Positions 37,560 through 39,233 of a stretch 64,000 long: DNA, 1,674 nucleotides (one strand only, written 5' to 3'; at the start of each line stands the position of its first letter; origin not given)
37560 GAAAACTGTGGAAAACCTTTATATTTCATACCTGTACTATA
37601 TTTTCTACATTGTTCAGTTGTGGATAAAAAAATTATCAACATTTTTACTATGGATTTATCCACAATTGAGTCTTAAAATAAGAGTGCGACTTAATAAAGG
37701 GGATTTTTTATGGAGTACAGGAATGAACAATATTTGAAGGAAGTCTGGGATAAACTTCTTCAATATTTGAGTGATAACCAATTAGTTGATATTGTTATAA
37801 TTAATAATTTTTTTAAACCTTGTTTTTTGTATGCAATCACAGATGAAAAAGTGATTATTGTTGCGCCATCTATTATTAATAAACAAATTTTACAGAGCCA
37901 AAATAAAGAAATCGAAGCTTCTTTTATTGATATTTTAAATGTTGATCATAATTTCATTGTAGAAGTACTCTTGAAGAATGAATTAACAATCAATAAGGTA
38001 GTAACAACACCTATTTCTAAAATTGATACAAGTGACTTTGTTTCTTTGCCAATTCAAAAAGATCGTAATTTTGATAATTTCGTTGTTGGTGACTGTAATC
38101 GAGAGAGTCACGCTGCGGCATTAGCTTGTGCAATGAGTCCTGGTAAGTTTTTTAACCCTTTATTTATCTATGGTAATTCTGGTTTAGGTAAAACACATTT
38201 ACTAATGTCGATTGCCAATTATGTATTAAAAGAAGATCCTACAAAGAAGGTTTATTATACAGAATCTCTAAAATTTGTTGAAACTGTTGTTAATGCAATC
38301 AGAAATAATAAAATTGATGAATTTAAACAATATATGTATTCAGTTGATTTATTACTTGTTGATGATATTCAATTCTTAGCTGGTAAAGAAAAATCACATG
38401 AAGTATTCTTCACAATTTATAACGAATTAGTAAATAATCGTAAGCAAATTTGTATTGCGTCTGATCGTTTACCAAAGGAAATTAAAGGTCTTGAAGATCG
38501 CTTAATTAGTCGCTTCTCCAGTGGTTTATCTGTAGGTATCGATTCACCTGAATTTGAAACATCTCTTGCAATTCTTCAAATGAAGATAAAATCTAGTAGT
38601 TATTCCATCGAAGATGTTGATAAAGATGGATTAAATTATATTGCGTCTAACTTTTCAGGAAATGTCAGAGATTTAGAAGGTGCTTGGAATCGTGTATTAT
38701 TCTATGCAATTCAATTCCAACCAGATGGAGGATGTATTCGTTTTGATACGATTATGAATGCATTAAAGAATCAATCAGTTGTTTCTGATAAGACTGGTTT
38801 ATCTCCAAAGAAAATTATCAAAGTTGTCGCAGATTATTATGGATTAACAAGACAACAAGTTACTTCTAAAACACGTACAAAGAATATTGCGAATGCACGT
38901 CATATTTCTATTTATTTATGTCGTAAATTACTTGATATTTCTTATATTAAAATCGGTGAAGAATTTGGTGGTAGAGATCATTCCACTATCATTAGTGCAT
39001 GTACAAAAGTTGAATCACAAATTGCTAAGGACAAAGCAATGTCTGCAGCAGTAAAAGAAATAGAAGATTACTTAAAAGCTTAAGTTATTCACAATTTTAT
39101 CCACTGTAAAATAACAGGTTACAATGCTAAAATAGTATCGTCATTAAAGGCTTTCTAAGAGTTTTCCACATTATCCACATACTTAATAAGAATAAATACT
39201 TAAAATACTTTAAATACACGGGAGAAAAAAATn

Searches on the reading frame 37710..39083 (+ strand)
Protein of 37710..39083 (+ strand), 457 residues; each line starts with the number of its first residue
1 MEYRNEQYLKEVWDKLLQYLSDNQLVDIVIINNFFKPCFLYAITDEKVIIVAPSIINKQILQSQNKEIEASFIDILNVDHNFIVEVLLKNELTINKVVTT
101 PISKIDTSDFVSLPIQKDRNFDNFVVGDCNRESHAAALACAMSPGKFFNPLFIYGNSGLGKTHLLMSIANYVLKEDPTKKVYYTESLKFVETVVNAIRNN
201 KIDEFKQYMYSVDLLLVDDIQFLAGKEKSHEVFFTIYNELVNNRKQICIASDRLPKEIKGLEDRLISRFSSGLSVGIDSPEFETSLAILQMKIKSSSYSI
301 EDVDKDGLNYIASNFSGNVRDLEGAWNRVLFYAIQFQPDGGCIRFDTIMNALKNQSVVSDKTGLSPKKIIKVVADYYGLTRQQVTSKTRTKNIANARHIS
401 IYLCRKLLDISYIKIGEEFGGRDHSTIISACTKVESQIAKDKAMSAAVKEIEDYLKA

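Call 26: search_protein_families(library=ncbifam, proteins=[window:37710-39083:+], max_evalue=0.01)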
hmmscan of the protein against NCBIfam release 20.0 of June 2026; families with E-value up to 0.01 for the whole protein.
window:37710-39083:+ (457 aa): 18 families
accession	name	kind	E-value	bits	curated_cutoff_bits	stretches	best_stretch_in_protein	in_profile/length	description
TIGR00362.1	DnaA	equivalog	1.9e-128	429.3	343.9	1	13-453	1-435/437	chromosomal replication initiator protein DnaA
NF001154.0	PRK00149.3-3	equivalog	4.5e-109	365.5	410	1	5-455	3-458/462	chromosomal replication initiator protein DnaA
NF009087.0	PRK12422.1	equivalog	2.2e-63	215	657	1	115-456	104-444/455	chromosomal replication initiator protein DnaA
TIGR03420.1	DnaA_homol_Hda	equivalog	1.9e-18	66.8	194.8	1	114-301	7-180/226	DnaA regulatory inactivator Hda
NF005304.0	PRK06835.1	equivalog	1.2e-15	57.5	215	1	150-271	185-307/330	ATP-binding protein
NF038214.1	IS21_help_AAA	equivalog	9.7e-14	51.6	200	1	151-252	93-191/232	IS21-like element helper ATPase IstB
NF005378.0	PRK06921.1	subfamily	6.3e-12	45.1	207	1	149-269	118-240/266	hypothetical protein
NF005982.0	PRK08084.1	equivalog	5.2e-10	39.3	268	1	111-300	9-187/235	DnaA inactivator Hda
NF006505.0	PRK08939.1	equivalog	1.9e-09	37.2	228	1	134-220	142-226/306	primosomal protein DnaI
NF005992.0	PRK08116.1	subfamily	1.3e-08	34.3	189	1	150-269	116-237/269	hypothetical protein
NF006616.1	PRK09183.1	subfamily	2.5e-05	23.7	300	1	152-237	104-188/253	IS21-like element helper ATPase IstB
NF004688.0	PRK06030.1-3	equivalog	3e-05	24.1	136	1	370-456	27-112/123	hypothetical protein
NF009043.0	PRK12377.1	subfamily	0.00038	20.1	389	1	116-227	68-179/248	ATP-binding protein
NF005098.0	PRK06526.1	subfamily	0.0004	19.9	296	1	151-239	112-198/266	transposase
NF006038.0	PRK08181.1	subfamily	0.00056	19.3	317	1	149-244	108-201/271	transposase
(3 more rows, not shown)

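Call 40: find_homologous_proteins(query=window:37710-39083:+, max_evalue=1e-60)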
Query window:37710-39083:+ (457 aa): 7420 proteins with E <= 1e-60 among 8000 candidates; the best 120 are listed.
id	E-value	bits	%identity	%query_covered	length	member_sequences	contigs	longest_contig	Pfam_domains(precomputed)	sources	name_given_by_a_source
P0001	1.9e-296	1001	99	100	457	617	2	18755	PF01695.24,PF00308.25,PF08299.18,PF01637.25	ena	-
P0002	9.2e-272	919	90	100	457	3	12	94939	PF01695.24,PF00308.25,PF08299.18,PF01637.25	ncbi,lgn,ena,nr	ncbi:MAG: chromosomal replication initiator protein DnaA [Erysipelotrichaceae bacterium]|nr:chromoso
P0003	5.0e-235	798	76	100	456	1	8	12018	PF01695.24,PF00308.25,PF08299.18,PF27394.1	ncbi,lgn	-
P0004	6.4e-234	795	76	100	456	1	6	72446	PF01695.24,PF00308.25,PF08299.18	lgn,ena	-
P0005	6.7e-234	794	76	100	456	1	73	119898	PF01695.24,PF00308.25,PF08299.18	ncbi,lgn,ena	-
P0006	1.7e-233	793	76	100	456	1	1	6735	PF01695.24,PF00308.25,PF08299.18,PF27394.1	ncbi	-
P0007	1.8e-233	793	76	100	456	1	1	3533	PF01695.24,PF00308.25,PF08299.18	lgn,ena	-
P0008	2.0e-233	793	76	100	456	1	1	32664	PF01695.24,PF00308.25,PF08299.18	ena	-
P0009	2.1e-233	793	76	100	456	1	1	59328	PF01695.24,PF00308.25,PF08299.18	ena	-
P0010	5.6e-233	791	77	99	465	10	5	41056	PF01695.24,PF00308.25,PF08299.18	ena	-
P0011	8.1e-233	791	76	100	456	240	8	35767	PF01695.24,PF00308.25,PF08299.18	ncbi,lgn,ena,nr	ncbi:MAG: chromosomal replication initiator protein DnaA [Erysipelotrichaceae bacterium]|nr:chromoso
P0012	1.1e-232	790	75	100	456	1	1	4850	PF01695.24,PF00308.25,PF08299.18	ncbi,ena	-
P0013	1.3e-232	790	76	100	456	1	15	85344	PF01695.24,PF00308.25,PF08299.18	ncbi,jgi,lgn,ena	jgi:chromosomal replication initiator protein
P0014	1.3e-232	790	75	100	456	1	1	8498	PF01695.24,PF00308.25,PF08299.18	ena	-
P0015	1.5e-232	790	75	100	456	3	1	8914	PF01695.24,PF00308.25,PF08299.18,PF27394.1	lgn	-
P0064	1.6e-224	764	75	99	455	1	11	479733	PF01695.24,PF00308.25,PF08299.18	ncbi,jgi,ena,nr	ncbi:MAG: chromosomal replication initiator protein DnaA [Erysipelotrichaceae bacterium]|nr:chromoso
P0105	9.7e-217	738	73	100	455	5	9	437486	PF01695.24,PF00308.25,PF08299.18,PF01637.25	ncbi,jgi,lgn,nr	ncbi:MAG: chromosomal replication initiator protein DnaA [Solobacterium sp.]|jgi:chromosomal replica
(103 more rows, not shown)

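Call 41: find_encoding_contigs(protein=P0002, flank=10000, max_places=1)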
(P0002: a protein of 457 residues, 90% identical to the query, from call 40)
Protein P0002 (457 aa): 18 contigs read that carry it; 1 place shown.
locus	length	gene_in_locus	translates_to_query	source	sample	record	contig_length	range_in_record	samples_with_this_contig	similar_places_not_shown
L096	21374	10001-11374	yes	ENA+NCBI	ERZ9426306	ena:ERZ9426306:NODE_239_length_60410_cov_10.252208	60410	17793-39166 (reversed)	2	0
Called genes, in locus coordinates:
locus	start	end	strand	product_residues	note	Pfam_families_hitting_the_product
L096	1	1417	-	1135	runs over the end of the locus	PF17757:UvrB_inter, PF02559:CarD_TRCF_RID, PF00270:DEAD, PF04851:ResIII, PF00271:Helicase_C, PF03461:TRCF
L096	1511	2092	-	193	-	PF01195:Pept_tRNA_hydro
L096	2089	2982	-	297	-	-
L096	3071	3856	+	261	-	PF02557:VanY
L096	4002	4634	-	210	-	-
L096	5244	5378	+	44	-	PF00468:Ribosomal_L34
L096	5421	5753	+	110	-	PF00825:Ribonuclease_P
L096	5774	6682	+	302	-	PF02096:60KD_IMP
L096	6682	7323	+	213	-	PF14804:Jag_N (weak), PF13083:KH_KhpA-B, PF01424:R3H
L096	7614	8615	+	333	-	PF13303:PTS_EIIC_2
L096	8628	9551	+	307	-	PF01210:NAD_Gly3P_dh_N (weak), PF02558:ApbA, PF08546:ApbA_C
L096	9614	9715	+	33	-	-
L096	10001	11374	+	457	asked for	PF00308:Bac_DnaA, PF01637:ATPase_2 (weak), PF01695:IstB_IS21 (weak), PF08299:Bac_DnaA_C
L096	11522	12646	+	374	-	PF00712:DNA_pol3_beta, PF02767:DNA_pol3_beta_2, PF02768:DNA_pol3_beta_3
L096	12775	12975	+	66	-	PF13275:S4_2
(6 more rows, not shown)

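Call 42: find_encoding_contigs(protein=P0005, flank=10000, max_places=1)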
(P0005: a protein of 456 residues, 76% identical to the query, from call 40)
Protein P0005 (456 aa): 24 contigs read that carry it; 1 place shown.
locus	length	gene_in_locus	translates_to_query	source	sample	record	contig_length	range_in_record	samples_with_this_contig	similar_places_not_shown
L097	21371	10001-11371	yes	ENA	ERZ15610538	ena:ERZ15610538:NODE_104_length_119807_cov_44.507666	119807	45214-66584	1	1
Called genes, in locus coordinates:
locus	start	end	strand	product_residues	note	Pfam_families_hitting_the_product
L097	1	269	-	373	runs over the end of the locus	PF07969:Amidohydro_3 (weak), PF01979:Amidohydro_1 (weak), PF07969:Amidohydro_3, PF01979:Amidohydro_1 (weak)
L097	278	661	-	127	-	-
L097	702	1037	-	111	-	PF04977:DivIC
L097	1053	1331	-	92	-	PF01479:S4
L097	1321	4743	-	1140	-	PF17757:UvrB_inter, PF02559:CarD_TRCF_RID, PF00270:DEAD, PF04851:ResIII, PF00271:Helicase_C, PF03461:TRCF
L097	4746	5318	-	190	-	PF01195:Pept_tRNA_hydro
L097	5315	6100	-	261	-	-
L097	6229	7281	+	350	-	PF02557:VanY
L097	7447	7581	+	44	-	PF00468:Ribosomal_L34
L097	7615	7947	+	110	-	PF00825:Ribonuclease_P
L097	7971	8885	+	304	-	PF02096:60KD_IMP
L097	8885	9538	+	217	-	PF14804:Jag_N (weak), PF13083:KH_KhpA-B, PF01424:R3H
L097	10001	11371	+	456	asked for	PF00308:Bac_DnaA, PF01695:IstB_IS21 (weak), PF08299:Bac_DnaA_C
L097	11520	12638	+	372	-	PF00712:DNA_pol3_beta, PF02767:DNA_pol3_beta_2, PF02768:DNA_pol3_beta_3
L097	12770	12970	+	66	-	PF13275:S4_2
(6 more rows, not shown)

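Call 43: find_encoding_contigs(protein=P0064, flank=10000, max_places=1)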
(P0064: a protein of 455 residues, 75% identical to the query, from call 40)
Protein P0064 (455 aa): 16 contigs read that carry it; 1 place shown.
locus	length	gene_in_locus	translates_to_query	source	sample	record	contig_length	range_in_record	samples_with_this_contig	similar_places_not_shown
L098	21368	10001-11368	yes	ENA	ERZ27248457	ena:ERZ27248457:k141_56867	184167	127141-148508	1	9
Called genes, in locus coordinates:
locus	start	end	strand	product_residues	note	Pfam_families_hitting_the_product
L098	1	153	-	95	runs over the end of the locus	PF01479:S4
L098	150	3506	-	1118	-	PF17757:UvrB_inter, PF02559:CarD_TRCF_RID, PF00270:DEAD, PF04851:ResIII, PF00271:Helicase_C, PF22590:Cas3-like_C_2 (weak), PF03461:TRCF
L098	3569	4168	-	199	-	PF01195:Pept_tRNA_hydro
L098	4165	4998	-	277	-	-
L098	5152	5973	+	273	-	PF02557:VanY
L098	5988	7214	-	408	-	PF07690:MFS_1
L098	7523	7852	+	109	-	PF00825:Ribonuclease_P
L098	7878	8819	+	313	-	PF02096:60KD_IMP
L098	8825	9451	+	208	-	PF14804:Jag_N, PF13083:KH_KhpA-B, PF01424:R3H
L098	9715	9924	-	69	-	-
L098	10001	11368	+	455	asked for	PF00308:Bac_DnaA, PF01695:IstB_IS21, PF08299:Bac_DnaA_C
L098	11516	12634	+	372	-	PF00712:DNA_pol3_beta, PF02767:DNA_pol3_beta_2, PF02768:DNA_pol3_beta_3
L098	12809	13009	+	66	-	PF13275:S4_2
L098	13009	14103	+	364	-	PF02463:SMC_N, PF13175:AAA_15, PF13476:AAA_23, PF13304:AAA_21 (faint)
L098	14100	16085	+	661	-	PF02518:HATPase_c, PF00204:DNA_gyraseB, PF01751:Toprim, PF00986:DNA_gyraseB_C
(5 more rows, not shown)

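Call 44: find_encoding_contigs(protein=P0105, flank=10000, max_places=1)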
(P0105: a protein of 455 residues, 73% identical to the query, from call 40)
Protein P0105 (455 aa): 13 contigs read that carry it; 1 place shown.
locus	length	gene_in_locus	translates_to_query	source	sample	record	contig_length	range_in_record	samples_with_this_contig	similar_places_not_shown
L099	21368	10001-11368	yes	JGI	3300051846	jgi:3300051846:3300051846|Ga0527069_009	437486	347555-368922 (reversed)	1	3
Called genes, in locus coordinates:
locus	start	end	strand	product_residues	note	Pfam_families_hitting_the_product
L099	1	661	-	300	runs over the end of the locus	-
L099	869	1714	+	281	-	PF02557:VanY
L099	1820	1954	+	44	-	PF00468:Ribosomal_L34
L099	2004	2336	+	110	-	PF00825:Ribonuclease_P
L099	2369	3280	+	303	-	PF02096:60KD_IMP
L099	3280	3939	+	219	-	PF14804:Jag_N, PF13083:KH_KhpA-B, PF01424:R3H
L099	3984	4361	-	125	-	PF06397:Desulfoferrod_N (weak), PF01880:Desulfoferrodox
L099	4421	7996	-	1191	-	PF12704:MacB_PCD (weak), PF02687:FtsX, PF12704:MacB_PCD, PF02687:FtsX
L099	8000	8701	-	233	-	PF00005:ABC_tran, PF13304:AAA_21 (faint)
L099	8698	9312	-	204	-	PF00440:TetR_N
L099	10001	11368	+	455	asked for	PF00308:Bac_DnaA, PF01637:ATPase_2 (weak), PF01695:IstB_IS21, PF08299:Bac_DnaA_C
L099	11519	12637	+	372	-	PF00712:DNA_pol3_beta, PF02767:DNA_pol3_beta_2, PF02768:DNA_pol3_beta_3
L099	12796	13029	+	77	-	PF13275:S4_2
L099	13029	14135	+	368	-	PF02463:SMC_N, PF13175:AAA_15, PF13476:AAA_23, PF13304:AAA_21 (faint)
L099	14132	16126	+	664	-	PF02518:HATPase_c, PF00204:DNA_gyraseB, PF01751:Toprim, PF00986:DNA_gyraseB_C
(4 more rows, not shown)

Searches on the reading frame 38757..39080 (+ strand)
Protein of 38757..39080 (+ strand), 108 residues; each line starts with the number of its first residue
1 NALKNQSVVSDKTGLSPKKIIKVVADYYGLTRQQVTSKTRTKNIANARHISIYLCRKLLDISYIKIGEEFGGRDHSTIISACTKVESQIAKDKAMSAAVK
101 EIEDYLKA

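Call 76: search_solved_structures(query=window:38757-39080:+, max_evalue=0.00001, show_alignments=5)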
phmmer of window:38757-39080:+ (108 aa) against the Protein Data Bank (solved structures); distinct sequences matched with E-value up to 0.00001: 6.
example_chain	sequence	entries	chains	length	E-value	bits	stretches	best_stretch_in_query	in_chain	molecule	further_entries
8btg_A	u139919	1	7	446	1.8e-17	66.6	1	13-107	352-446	Chromosomal replication initiator protein DnaA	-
3pvp_A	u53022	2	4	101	6.8e-14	55.1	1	16-103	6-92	Chromosomal replication initiator protein dnaA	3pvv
1j1v_A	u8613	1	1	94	6e-13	52.1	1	20-87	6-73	Chromosomal replication initiator protein dnaA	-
2hcb_A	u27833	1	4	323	2.3e-12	50.3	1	19-98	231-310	Chromosomal replication initiator protein dnaA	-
1l8q_A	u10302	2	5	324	2.3e-12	50.3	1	19-98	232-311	Chromosomal replication initiator protein dnaA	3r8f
2z4r_A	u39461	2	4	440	9.4e-06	29.1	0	19-102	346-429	Chromosomal replication initiator protein dnaA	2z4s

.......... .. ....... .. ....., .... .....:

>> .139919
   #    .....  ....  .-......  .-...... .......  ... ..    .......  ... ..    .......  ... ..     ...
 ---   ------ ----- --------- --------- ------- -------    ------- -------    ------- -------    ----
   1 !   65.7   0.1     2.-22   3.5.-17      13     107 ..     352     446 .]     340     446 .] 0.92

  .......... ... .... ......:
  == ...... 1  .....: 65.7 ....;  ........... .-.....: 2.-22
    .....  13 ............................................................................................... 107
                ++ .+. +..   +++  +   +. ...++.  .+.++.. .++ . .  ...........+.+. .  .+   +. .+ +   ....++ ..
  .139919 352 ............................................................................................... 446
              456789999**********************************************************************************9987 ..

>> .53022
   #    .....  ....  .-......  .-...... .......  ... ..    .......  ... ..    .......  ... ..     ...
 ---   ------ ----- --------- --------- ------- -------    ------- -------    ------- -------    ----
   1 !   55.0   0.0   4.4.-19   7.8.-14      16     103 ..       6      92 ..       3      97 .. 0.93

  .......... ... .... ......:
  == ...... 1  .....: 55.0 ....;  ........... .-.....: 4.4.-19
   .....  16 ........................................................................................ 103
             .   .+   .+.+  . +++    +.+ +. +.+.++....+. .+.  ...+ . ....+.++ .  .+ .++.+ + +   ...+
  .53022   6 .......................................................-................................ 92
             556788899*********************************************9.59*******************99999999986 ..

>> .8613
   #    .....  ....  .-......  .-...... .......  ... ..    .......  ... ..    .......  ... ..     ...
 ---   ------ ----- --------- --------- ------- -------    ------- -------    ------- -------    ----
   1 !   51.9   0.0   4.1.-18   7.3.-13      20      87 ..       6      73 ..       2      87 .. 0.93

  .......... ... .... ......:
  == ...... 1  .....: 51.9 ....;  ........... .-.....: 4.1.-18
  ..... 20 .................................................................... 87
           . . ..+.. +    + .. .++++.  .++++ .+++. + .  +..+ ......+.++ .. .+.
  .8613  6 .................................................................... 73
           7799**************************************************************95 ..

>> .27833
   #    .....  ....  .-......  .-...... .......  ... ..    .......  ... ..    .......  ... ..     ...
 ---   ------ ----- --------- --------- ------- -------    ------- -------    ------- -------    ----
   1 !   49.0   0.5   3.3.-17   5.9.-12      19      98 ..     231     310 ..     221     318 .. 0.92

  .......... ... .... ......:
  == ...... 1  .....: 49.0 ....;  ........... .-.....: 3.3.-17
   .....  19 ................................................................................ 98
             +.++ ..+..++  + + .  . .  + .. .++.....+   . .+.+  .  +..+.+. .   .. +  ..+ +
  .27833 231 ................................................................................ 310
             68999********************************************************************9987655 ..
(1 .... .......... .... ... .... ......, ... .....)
